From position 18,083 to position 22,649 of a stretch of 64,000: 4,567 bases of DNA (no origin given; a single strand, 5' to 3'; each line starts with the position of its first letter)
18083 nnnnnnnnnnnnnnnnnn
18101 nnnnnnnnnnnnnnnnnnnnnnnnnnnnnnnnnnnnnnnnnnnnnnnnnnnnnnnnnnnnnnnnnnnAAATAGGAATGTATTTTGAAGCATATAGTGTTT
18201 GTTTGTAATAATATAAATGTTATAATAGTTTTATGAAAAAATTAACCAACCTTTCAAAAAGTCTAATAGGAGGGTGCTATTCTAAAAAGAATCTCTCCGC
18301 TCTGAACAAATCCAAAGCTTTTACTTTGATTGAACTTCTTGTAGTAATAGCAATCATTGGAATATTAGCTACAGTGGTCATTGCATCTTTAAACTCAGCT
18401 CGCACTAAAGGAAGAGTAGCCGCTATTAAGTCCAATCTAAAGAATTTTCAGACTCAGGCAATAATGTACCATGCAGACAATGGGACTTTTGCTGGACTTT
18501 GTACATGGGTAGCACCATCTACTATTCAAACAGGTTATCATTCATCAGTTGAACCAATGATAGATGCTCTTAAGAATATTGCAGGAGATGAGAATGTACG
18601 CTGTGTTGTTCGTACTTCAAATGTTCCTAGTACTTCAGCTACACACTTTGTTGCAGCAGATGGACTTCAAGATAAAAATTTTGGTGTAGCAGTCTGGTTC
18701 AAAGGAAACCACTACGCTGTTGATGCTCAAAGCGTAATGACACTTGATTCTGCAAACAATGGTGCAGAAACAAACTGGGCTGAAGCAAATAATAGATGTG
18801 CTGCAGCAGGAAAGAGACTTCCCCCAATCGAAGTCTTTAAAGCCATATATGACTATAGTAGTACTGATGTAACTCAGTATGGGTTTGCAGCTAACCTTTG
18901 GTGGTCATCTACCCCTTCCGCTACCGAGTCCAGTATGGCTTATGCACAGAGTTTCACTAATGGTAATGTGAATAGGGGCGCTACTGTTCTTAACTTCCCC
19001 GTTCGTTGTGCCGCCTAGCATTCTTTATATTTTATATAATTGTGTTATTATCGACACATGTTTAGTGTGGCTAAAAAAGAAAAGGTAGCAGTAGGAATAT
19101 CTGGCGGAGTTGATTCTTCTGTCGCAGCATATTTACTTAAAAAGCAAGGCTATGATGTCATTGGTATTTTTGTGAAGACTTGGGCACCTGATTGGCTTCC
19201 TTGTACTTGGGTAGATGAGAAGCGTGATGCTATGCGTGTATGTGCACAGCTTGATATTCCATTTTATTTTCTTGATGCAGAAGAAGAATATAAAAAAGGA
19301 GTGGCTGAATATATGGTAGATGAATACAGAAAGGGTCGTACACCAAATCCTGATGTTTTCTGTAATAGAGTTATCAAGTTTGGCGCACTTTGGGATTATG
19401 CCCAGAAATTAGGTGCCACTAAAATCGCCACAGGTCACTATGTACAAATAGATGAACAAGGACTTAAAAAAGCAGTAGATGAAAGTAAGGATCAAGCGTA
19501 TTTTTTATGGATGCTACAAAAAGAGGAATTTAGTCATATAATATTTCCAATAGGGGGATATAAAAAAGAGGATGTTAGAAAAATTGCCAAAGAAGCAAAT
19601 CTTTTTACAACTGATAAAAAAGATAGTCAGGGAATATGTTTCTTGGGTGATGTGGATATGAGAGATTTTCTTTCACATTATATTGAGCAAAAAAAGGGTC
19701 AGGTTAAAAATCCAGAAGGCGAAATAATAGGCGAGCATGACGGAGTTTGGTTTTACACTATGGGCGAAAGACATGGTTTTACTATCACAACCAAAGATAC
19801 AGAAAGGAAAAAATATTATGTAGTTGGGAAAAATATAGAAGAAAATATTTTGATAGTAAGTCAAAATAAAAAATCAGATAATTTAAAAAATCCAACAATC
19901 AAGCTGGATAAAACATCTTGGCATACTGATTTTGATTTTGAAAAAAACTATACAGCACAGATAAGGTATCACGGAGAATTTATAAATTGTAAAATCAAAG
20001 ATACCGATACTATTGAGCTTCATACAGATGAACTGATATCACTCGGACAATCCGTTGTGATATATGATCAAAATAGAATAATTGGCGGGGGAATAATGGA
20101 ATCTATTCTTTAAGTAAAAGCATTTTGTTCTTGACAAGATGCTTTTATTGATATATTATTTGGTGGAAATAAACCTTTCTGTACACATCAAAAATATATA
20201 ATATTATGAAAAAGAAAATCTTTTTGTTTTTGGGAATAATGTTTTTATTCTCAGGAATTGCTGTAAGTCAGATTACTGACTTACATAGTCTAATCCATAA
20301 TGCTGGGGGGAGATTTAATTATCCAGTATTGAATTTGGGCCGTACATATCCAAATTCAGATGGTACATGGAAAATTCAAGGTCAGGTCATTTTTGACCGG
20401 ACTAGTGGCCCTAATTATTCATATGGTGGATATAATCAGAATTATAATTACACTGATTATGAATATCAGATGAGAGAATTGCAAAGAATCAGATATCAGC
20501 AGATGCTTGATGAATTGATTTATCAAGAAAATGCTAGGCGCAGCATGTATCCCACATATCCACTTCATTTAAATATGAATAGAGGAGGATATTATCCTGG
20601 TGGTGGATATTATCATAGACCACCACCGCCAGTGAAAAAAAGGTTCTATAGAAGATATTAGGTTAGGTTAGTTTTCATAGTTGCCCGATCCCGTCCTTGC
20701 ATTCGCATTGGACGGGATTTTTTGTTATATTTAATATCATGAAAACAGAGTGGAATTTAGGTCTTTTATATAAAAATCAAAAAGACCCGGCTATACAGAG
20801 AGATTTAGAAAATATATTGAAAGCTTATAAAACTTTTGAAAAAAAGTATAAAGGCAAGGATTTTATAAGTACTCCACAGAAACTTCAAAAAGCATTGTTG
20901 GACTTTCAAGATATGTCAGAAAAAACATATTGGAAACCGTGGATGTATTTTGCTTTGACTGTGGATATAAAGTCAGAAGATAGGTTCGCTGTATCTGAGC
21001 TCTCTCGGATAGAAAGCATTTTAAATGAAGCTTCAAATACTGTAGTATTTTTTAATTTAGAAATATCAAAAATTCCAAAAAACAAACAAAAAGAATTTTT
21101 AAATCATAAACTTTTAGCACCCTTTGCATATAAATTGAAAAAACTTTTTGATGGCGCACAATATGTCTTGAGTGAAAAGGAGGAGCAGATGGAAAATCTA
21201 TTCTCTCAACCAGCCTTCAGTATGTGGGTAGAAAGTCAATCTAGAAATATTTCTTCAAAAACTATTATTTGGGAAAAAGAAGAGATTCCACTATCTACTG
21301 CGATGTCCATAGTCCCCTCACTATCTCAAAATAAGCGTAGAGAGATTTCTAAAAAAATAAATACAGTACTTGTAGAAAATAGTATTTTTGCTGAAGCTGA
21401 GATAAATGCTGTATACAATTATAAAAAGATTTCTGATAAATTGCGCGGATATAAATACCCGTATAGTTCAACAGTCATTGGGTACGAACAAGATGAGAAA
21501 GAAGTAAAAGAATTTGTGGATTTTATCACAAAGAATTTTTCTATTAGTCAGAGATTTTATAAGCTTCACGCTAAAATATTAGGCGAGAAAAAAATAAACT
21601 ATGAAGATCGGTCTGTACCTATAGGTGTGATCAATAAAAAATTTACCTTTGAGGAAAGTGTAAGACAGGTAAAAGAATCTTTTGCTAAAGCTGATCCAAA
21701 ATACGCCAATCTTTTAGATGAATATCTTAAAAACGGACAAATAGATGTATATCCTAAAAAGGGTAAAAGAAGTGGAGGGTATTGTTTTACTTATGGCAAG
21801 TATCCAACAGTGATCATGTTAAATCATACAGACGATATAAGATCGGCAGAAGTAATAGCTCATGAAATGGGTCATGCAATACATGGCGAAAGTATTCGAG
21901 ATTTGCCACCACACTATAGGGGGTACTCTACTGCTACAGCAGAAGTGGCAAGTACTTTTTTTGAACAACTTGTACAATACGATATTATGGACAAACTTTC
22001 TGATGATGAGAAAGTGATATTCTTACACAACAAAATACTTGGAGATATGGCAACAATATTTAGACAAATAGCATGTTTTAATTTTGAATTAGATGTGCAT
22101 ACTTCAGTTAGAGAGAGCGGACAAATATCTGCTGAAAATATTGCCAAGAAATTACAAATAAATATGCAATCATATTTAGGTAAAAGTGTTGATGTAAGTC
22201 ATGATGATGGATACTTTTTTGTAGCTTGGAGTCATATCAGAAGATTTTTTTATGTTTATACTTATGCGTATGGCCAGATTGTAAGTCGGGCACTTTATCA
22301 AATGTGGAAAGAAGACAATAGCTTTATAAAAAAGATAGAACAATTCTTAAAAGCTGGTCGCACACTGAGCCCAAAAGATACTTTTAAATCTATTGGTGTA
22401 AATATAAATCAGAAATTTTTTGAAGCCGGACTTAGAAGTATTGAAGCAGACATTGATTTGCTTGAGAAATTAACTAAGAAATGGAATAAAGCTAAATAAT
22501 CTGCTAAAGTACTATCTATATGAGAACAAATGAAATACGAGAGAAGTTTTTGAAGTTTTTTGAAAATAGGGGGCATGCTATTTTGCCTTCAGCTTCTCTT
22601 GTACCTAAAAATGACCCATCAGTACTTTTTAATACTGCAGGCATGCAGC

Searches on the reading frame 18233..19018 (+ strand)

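Call 56: search_protein_families(library=pfam, proteins=[window:18233-19018:+], max_evalue=0.001)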
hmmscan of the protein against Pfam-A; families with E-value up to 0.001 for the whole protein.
window:18233-19018:+ (261 aa): 2 families
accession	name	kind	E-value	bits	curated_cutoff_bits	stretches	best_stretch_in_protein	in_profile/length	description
PF07963.17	N_methyl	-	2.1e-08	33.8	21.2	1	25-49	2-26/27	Prokaryotic N-terminal methylation motif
PF07603.17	Lcl_C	-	2.4e-05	25.1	34.9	1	176-259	18-115/117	Lcl C-terminal domain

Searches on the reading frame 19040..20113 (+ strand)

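Call 56: search_protein_families(library=pfam, proteins=[window:19040-20113:+], max_evalue=0.001)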
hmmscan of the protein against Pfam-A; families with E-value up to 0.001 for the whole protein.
window:19040-20113:+ (357 aa): 6 families
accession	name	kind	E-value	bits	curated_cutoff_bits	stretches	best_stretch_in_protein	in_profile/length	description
PF03054.22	tRNA_Me_trans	-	1.4e-72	244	20.6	1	14-203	1-201/202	tRNA methyl transferase HUP domain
PF20259.3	tRNA_Me_trans_M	-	3.7e-20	71.7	27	1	208-275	1-66/66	tRNA methyl transferase PRC-barrel domain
PF20258.4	tRNA_Me_trans_C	-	2e-08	34.8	20.6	1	286-352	3-76/77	Aminomethyltransferase beta-barrel domain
PF02540.23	NAD_synthase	-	3.9e-06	26.6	21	1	11-133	16-129/242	NAD synthase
PF02568.20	ThiI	-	1.3e-05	25.3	20.5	0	13-46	3-36/197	Thiamine biosynthesis protein (ThiI)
PF06508.19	QueC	-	0.00034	20.6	22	0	17-188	3-175/210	Queuosine biosynthesis protein QueC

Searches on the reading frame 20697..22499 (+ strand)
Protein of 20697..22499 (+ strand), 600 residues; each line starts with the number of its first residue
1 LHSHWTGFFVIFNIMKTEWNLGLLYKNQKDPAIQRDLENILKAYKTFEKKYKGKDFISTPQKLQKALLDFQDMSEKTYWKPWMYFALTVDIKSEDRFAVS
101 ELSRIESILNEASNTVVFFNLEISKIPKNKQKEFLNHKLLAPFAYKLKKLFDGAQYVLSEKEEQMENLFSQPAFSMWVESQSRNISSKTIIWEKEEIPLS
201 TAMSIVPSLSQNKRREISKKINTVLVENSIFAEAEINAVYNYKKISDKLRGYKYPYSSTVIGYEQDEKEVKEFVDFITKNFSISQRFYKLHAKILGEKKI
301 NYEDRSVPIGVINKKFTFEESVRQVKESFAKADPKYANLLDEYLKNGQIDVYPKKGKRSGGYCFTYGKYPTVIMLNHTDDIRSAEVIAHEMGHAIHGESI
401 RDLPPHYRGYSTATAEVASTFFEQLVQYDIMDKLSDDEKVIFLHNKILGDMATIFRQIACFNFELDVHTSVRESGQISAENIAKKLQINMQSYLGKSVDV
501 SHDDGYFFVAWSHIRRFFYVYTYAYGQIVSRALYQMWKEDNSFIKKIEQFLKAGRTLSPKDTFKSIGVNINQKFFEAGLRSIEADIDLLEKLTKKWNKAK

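Call 56: search_protein_families(library=pfam, proteins=[window:20697-22499:+], max_evalue=0.001)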
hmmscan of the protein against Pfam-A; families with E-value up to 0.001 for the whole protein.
window:20697-22499:+ (600 aa): 2 families
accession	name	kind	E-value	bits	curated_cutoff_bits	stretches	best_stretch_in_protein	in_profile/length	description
PF01432.26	Peptidase_M3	-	1.1e-28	101.2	27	1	311-572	128-447/457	Peptidase family M3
PF08439.15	Peptidase_M3_N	-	4e-08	33.8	25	1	122-179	1-59/70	Oligopeptidase F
